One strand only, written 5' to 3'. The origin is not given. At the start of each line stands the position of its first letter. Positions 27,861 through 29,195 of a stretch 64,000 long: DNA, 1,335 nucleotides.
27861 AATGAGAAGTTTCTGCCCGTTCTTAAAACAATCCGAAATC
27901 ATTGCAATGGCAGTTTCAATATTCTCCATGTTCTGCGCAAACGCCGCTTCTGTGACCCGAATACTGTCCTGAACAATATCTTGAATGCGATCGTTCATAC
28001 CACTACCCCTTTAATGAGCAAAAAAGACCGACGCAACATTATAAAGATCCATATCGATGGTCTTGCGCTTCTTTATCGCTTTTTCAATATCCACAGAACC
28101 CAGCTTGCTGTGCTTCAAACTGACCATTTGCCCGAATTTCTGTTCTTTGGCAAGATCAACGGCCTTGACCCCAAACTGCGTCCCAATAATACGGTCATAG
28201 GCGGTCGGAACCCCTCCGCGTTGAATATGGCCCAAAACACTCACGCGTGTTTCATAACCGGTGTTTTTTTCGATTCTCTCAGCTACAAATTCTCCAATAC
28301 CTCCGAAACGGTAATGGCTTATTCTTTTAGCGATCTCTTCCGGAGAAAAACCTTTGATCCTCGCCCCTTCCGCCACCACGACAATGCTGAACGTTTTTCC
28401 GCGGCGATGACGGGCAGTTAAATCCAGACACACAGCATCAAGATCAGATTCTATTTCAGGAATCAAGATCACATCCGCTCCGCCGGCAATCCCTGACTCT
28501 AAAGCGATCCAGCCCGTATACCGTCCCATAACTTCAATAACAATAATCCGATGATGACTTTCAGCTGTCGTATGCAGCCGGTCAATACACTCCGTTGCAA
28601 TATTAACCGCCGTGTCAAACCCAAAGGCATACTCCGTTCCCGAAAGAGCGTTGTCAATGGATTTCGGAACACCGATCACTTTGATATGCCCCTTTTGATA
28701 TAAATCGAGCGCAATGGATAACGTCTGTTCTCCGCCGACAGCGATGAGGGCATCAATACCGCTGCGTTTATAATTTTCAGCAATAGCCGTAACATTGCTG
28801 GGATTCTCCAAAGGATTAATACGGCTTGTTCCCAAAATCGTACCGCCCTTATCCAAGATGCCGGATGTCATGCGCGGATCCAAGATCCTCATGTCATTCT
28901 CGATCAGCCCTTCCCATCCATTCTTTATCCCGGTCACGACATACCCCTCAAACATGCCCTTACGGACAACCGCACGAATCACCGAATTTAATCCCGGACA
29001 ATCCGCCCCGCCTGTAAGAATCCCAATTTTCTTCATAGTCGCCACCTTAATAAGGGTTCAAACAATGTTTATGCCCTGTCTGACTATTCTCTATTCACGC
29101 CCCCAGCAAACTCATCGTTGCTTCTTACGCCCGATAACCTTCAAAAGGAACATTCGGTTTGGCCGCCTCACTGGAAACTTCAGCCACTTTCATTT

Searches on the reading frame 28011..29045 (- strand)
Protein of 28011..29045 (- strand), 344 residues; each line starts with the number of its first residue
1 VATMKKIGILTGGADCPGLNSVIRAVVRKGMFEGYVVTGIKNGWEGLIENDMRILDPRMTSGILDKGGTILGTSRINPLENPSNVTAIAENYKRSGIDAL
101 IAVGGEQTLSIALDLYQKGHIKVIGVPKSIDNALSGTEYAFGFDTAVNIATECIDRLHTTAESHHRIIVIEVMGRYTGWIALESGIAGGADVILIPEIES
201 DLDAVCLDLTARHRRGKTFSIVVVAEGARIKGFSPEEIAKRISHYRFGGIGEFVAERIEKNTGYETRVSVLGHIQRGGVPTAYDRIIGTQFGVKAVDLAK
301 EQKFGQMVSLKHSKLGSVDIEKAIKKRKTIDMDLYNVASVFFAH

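Call 70: search_protein_families(library=pfam, proteins=[window:28011-29045:-], max_evalue=0.00001)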
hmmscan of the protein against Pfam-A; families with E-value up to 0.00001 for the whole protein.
window:28011-29045:- (344 aa): 1 family
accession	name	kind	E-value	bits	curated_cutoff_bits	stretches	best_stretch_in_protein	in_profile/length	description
PF00365.25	PFK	-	7.2e-108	360.6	30.9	1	6-298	1-276/277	Phosphofructokinase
